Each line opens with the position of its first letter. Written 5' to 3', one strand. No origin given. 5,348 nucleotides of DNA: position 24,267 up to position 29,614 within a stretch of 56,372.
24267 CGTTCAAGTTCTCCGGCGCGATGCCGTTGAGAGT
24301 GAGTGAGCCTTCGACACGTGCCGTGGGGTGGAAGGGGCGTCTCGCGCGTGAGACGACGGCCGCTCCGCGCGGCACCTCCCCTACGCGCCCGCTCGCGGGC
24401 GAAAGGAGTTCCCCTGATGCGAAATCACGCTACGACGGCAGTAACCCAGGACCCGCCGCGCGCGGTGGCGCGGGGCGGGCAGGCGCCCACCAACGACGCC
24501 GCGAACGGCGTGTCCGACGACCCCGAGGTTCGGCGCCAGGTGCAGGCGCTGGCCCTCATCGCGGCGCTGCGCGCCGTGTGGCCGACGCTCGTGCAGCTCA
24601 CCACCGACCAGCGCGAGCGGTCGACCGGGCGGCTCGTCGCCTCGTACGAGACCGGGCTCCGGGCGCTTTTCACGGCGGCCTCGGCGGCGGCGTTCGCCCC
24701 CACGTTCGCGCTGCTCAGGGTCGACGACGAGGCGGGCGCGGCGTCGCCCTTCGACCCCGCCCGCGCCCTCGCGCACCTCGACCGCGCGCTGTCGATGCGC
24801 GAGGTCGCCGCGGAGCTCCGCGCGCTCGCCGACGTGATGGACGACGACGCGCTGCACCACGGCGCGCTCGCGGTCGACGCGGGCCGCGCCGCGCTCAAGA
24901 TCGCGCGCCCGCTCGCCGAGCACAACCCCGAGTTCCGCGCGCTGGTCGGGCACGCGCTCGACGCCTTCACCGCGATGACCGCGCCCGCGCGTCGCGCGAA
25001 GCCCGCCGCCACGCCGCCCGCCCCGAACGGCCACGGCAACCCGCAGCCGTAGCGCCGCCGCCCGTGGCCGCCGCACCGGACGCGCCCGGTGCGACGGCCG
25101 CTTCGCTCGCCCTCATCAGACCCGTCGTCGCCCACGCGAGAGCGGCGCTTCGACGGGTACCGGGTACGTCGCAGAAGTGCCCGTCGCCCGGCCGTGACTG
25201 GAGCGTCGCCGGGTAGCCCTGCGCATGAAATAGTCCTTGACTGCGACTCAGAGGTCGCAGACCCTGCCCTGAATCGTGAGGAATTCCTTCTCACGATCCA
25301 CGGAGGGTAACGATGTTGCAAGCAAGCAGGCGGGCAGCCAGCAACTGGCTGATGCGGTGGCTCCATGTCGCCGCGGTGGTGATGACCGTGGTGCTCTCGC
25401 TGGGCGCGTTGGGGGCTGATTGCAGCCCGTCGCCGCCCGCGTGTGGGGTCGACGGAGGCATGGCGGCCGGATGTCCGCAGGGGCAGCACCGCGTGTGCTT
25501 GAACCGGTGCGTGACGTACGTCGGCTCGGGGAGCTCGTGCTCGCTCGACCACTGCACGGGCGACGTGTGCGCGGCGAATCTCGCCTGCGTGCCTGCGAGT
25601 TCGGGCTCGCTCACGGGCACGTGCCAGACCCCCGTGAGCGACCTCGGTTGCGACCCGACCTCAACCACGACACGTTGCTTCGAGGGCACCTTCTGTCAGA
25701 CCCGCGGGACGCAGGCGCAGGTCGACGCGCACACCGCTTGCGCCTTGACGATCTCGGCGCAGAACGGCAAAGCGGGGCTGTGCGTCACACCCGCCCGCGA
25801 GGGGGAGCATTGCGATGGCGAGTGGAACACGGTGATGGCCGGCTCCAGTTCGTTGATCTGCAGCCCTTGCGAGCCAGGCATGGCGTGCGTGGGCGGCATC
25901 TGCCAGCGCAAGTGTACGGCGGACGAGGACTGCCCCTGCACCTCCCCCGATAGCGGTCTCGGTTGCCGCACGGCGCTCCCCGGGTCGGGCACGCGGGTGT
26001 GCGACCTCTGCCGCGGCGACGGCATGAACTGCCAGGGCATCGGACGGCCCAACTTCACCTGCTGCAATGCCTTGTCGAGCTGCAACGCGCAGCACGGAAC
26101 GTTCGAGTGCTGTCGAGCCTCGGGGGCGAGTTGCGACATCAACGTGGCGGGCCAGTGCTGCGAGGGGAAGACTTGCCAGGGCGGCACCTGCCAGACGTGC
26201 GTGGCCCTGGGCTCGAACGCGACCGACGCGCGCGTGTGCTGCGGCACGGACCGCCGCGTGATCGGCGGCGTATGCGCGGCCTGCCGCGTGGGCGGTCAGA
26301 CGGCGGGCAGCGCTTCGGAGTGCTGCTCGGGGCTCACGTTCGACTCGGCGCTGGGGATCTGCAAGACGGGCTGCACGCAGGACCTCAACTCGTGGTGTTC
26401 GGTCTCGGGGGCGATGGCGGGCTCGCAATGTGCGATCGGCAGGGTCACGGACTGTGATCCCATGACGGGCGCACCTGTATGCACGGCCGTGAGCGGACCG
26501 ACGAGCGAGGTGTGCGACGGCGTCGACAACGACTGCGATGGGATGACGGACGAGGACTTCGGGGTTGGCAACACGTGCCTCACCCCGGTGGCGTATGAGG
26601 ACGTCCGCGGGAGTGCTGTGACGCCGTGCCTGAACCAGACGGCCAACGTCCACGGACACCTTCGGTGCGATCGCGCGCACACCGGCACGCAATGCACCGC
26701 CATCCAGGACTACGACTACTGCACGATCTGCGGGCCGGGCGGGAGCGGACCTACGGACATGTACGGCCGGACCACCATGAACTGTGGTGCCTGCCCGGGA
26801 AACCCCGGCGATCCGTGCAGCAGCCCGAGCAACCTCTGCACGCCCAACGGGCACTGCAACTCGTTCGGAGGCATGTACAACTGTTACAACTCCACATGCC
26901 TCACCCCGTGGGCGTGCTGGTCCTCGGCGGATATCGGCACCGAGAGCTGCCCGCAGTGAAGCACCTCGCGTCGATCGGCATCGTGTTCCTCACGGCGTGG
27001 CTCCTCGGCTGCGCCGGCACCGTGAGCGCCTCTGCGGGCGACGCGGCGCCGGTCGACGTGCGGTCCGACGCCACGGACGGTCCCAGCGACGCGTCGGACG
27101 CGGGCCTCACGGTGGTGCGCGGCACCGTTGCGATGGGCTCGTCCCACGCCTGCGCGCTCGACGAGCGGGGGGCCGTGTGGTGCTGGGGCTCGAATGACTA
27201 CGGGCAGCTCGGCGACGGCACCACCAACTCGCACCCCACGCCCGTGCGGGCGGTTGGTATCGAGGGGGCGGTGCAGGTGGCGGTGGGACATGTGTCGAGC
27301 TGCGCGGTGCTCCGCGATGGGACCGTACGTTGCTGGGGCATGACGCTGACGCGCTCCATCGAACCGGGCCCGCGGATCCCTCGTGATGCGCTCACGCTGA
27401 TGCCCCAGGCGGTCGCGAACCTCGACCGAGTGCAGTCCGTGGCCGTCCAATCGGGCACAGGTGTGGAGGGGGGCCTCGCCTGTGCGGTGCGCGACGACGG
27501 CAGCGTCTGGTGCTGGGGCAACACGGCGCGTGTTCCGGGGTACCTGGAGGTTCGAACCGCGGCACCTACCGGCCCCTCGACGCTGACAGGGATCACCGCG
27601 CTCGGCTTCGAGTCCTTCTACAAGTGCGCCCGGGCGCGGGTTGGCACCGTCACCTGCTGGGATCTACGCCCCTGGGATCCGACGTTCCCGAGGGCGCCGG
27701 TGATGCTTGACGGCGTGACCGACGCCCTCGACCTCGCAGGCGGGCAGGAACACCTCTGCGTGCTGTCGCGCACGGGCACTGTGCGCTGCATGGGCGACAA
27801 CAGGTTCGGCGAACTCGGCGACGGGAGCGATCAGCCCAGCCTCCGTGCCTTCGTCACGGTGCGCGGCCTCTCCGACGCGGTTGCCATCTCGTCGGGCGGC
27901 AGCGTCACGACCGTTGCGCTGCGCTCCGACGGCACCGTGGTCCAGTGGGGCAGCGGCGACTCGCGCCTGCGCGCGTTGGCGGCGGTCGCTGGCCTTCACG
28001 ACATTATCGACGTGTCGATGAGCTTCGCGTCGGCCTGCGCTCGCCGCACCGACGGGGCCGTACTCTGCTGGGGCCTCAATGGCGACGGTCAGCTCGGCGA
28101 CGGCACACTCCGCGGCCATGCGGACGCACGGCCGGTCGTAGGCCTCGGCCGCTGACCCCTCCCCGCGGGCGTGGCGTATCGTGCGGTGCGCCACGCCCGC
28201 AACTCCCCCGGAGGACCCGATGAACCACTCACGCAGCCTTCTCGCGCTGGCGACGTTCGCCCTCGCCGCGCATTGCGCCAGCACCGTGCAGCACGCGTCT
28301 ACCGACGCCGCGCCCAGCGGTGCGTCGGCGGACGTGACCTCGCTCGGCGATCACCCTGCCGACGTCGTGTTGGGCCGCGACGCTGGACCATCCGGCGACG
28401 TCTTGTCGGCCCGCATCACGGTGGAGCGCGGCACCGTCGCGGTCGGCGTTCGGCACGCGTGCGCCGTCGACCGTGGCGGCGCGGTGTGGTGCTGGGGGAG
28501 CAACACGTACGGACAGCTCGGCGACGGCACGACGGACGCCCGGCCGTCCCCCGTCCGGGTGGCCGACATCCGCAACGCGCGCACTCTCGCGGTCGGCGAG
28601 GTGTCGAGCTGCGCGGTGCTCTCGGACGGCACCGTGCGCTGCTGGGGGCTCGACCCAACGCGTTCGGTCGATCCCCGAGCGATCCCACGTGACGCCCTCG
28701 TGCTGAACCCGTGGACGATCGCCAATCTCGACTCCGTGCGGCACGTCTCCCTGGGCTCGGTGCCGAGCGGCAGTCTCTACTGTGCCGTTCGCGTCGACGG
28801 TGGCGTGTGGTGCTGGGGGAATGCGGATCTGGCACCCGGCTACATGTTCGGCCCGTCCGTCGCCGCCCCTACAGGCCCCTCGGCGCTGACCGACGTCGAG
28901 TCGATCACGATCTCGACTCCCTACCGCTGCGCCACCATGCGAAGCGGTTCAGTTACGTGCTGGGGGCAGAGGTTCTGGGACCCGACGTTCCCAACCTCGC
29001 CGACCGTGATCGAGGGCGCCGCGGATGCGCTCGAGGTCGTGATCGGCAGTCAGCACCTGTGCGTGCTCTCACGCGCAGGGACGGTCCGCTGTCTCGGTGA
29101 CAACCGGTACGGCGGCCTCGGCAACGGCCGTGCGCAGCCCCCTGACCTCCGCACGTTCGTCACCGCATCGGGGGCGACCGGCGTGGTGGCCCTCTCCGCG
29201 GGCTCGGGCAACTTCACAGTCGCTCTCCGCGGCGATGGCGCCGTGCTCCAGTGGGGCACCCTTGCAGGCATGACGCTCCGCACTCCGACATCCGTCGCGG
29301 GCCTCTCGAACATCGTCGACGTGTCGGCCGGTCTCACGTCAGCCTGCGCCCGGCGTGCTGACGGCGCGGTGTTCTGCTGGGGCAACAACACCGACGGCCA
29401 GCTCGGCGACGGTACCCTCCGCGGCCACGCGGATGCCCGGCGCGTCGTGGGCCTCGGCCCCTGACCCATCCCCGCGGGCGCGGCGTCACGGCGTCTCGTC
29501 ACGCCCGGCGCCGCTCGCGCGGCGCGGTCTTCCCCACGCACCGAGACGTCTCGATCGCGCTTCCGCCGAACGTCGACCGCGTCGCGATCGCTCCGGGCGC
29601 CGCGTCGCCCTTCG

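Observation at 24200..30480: Two ~0.93-kb near-identical direct repeats, each a complete 211-aa gene plus leader, bracket a 4.4-kb secreted-protein cassette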

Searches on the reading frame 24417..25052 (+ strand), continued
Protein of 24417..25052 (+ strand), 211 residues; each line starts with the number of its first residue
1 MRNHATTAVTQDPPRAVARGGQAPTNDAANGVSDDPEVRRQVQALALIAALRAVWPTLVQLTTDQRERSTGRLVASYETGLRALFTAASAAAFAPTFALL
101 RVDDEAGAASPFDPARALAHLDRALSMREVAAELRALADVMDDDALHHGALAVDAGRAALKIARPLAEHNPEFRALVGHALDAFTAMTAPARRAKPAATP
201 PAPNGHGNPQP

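Call 64: fold_search(model_id=the predicted structure, library=viral)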
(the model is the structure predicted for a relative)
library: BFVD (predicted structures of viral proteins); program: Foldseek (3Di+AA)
matches with E <= 10: 123; with E <= 0.001: 0
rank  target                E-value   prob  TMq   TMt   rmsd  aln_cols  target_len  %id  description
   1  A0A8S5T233            2.4e-01  0.08  0.15  0.13  26.8       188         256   22  Terminase small subunit [Siphoviridae sp. ctEeW6]
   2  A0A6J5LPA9            3.5e-01  0.13  0.19  0.14  19.6       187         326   15  Uncharacterized protein [uncultured Caudovirales phage]
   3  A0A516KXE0            6.0e-01  0.04  0.11  0.07  31.2       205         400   11  (no name in the UniProt tables at hand)
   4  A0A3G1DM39            7.7e-01  0.18  0.26  0.22  35.0       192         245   10  Non-structural protein 3 (Fragment) [Rotavirus H]
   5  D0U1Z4                1.0e+00  0.13  0.23  0.23  12.2       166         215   18  Uncharacterized protein [Clavibacter phage CMP1]
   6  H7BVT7                1.1e+00  0.12  0.14  0.08  13.1        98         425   17  (no name in the UniProt tables at hand)
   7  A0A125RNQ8            1.1e+00  0.08  0.19  0.13  25.0       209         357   16  (no name in the UniProt tables at hand)
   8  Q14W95                1.1e+00  0.06  0.10  0.05  16.6       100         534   20  ORF11 [Ranid herpesvirus 2]
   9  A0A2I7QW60            1.1e+00  0.21  0.20  0.38  12.0        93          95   19  (no name in the UniProt tables at hand)
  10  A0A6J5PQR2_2          1.2e+00  0.08  0.18  0.06  12.7       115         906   18  Large polyvalent protein associated domain-containing protein [uncultured Caudovirales phage]
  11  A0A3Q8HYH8            1.3e+00  0.06  0.12  0.08  15.0       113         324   18  (no name in the UniProt tables at hand)
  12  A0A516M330            1.4e+00  0.15  0.20  0.04  12.1       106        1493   15  (no name in the UniProt tables at hand)
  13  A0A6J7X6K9            1.6e+00  0.08  0.12  0.26  10.4        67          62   15  Uncharacterized protein [uncultured Caudovirales phage]
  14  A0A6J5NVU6            1.9e+00  0.08  0.22  0.16  20.3       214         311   13  Uncharacterized protein [uncultured Caudovirales phage]
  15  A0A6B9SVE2            2.2e+00  0.18  0.20  0.45   4.5        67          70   13  (no name in the UniProt tables at hand)
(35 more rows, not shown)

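Call 65: search_protein_families(library=padloc, proteins=[window:24417-25052:+, P0055, P0067], max_evalue=0.01)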
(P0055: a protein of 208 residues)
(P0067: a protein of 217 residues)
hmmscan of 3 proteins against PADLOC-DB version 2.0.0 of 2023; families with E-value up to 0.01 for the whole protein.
window:24417-25052:+ (211 aa): 0 families

P0055 (208 aa): 0 families

P0067 (217 aa): 0 families

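Call 66: search_protein_families(library=phrogs, proteins=[window:24417-25052:+, P0055, P0067], max_evalue=0.01)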
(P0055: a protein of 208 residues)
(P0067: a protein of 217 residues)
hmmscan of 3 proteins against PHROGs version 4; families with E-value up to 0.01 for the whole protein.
window:24417-25052:+ (211 aa): 0 families

P0055 (208 aa): 0 families

P0067 (217 aa): 0 families
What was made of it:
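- On Plasmid- or phage-derived insertion (Campbell model): No PHROG hit (call 66).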

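Call 74: search_dna_similar(query=window:24417-25049:+, collection=plasmids, mode=protein, max_evalue=0.001, max_rows=10)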
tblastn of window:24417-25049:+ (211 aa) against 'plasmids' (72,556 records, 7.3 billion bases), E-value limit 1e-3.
No match.

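Call 75: search_dna_similar(query=window:24417-25049:+, collection=phages, mode=protein, max_evalue=0.001, max_rows=10)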
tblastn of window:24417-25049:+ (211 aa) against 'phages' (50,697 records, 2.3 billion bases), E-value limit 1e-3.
No match.

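Call 77: find_encoding_contigs(protein=P0002, flank=5000, max_places=3)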
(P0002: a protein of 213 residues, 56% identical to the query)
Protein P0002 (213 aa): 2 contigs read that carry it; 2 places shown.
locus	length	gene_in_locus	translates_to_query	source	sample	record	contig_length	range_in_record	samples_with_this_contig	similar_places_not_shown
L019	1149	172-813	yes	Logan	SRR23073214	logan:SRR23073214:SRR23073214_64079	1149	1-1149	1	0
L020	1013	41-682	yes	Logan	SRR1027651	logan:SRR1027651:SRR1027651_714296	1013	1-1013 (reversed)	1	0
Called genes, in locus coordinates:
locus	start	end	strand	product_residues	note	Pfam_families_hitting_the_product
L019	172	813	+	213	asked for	-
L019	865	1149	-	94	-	?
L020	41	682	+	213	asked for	-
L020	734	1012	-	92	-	?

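Call 78: find_encoding_contigs(protein=P0006, flank=5000, max_places=3)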
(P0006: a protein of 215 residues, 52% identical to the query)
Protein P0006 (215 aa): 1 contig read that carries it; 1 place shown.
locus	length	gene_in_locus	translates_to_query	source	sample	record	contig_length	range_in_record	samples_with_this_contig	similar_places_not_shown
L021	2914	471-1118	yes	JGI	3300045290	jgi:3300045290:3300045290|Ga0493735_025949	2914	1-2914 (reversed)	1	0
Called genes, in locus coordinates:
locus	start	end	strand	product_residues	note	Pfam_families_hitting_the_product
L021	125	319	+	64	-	-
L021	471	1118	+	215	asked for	-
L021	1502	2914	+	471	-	?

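Call 82: search_protein_families(library=pfam, alignment_id=A4, max_evalue=1)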
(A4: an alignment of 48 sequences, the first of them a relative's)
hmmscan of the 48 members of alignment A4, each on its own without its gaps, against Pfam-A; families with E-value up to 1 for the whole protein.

A. member 1, P0001 (211 aa): 0 families

B. families by the number of members that match (of 48 scanned): 27 families (the first 25 are shown)
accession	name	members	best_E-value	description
PF12699.13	phiKZ_IP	2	0.065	phiKZ-like phage internal head proteins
PF06273.16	eIF-4B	1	0.0025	Plant specific eukaryotic initiation factor 4B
PF16907.10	Caskin-Pro-rich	1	0.0054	Proline rich region of Caskin proteins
PF15619.11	Lebercilin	1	0.0077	Ciliary protein causing Leber congenital amaurosis disease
PF06698.16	DUF1192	1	0.012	Protein of unknown function (DUF1192)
PF11328.14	DUF3130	1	0.021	Protein of unknown function (DUF3130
PF18084.6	ARTD15_N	1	0.029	ARTD15 N-terminal domain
PF07939.16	DUF1685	1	0.039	Protein of unknown function (DUF1685)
PF20045.4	DUF6447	1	0.04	Family of unknown function (DUF6447)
PF13871.12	Helicase_C_4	1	0.048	C-terminal domain on Strawberry notch homologue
PF05400.18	FliT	1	0.048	Flagellar protein FliT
PF00831.28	Ribosomal_L29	1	0.052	Ribosomal L29 protein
PF11625.14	DUF3253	1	0.054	Protein of unknown function (DUF3253)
PF17109.10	Goodbye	1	0.059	fungal STAND N-terminal Goodbye domain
PF04546.19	Sigma70_ner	1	0.06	Sigma-70, non-essential region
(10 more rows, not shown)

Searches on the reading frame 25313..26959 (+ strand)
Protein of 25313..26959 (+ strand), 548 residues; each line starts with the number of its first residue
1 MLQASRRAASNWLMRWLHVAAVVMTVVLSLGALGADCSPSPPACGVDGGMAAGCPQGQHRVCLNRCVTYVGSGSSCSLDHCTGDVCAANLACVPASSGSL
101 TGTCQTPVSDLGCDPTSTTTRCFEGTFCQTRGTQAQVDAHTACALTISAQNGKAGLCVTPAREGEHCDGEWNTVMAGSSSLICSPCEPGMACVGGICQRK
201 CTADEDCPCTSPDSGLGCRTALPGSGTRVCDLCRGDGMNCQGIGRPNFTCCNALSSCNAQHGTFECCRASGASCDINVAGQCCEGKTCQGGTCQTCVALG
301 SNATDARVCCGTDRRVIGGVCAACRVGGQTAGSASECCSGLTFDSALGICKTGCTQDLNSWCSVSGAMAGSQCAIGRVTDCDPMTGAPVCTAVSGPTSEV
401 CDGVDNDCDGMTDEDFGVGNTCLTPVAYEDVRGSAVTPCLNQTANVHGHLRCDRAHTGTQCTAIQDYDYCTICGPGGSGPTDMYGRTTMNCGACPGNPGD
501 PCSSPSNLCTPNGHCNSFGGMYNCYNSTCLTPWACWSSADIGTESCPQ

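Call 5: search_protein_families(library=pfam, proteins=[window:25313-26959:+], max_evalue=0.01)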
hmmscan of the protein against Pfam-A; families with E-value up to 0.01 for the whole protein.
window:25313-26959:+ (548 aa): 1 family
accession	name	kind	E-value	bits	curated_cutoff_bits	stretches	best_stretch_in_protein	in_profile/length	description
PF11617.13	Cu-binding_MopE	-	2.5e-05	24.8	27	1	398-414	14-30/30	Putative metal-binding motif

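Call 6: search_protein_families(library=ncbifam, proteins=[window:25313-26959:+], max_evalue=0.01)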
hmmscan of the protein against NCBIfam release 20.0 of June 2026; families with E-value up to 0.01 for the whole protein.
window:25313-26959:+ (548 aa): 0 families

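Call 65: search_protein_families(library=padloc, proteins=[window:25313-26959:+], max_evalue=0.01)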
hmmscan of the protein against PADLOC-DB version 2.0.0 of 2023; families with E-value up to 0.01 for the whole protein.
window:25313-26959:+ (548 aa): 0 families

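Call 66: search_protein_families(library=phrogs, proteins=[window:25313-26959:+], max_evalue=0.01)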
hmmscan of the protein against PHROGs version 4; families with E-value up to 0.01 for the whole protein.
window:25313-26959:+ (548 aa): 0 families

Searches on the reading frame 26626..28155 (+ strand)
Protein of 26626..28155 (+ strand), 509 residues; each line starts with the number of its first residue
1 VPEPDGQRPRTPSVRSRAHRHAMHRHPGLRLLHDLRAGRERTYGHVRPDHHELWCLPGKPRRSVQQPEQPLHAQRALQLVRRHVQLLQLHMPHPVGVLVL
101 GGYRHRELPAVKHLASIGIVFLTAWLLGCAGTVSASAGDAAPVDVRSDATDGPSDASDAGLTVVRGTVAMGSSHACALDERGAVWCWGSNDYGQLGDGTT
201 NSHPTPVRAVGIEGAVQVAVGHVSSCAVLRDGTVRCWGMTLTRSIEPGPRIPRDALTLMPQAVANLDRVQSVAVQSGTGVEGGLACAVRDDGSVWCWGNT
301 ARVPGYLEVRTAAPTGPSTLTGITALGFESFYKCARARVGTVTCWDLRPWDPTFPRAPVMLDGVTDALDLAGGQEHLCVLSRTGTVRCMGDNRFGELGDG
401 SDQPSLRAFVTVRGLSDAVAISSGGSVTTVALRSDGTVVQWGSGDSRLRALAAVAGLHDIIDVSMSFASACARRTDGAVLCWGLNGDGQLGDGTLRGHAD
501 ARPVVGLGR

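Call 5: search_protein_families(library=pfam, proteins=[window:26626-28155:+], max_evalue=0.01)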
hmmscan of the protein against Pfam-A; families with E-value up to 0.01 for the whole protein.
window:26626-28155:+ (509 aa): 3 families
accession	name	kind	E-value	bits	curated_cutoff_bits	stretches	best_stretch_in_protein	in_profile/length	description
PF25390.1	WD40_RLD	-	1e-38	134.1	150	1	159-494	29-334/363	RCC1-like domain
PF13540.12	RCC1_2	-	2.4e-36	123.1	22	5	168-194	4-30/30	Regulator of chromosome condensation (RCC1) repeat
PF00415.24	RCC1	-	1.9e-15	57.6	21.7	2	182-228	2-50/50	Regulator of chromosome condensation (RCC1) repeat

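Call 6: search_protein_families(library=ncbifam, proteins=[window:26626-28155:+], max_evalue=0.01)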
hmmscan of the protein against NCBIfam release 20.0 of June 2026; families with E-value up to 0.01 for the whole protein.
window:26626-28155:+ (509 aa): 0 families

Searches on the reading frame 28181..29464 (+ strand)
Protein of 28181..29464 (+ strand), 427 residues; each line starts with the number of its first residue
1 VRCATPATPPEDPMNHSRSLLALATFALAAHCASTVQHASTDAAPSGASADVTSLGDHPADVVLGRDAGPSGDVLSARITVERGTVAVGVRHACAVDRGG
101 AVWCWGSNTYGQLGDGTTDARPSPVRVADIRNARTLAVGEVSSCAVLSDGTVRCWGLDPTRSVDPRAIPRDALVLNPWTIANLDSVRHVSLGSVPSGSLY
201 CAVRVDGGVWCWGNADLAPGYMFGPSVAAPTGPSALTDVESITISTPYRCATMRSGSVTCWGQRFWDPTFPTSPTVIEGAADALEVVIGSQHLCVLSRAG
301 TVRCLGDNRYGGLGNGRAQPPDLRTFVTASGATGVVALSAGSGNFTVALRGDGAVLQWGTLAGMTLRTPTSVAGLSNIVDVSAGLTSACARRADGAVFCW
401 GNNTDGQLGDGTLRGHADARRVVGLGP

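Call 5: search_protein_families(library=pfam, proteins=[window:28181-29464:+], max_evalue=0.01)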
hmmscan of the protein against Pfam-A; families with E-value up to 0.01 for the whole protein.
window:28181-29464:+ (427 aa): 4 families
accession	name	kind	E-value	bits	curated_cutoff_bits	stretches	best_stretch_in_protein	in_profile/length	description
PF25390.1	WD40_RLD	-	1.7e-38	133.3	150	2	197-412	98-334/363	RCC1-like domain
PF13540.12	RCC1_2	-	2e-35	120.1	22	4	378-407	1-30/30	Regulator of chromosome condensation (RCC1) repeat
PF00415.24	RCC1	-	5.5e-18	65.7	21.7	2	100-145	2-49/50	Regulator of chromosome condensation (RCC1) repeat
PF25384.1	Alsin_RLD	-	0.00015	21.6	100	0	378-410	277-309/405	Alsin RCC1-like domain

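Call 6: search_protein_families(library=ncbifam, proteins=[window:28181-29464:+], max_evalue=0.01)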
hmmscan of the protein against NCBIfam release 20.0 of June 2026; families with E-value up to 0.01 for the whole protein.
window:28181-29464:+ (427 aa): 0 families

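Call 65: search_protein_families(library=padloc, proteins=[window:28220-29464:+], max_evalue=0.01)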
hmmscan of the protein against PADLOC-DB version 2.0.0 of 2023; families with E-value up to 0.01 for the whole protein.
window:28220-29464:+ (414 aa): 0 families
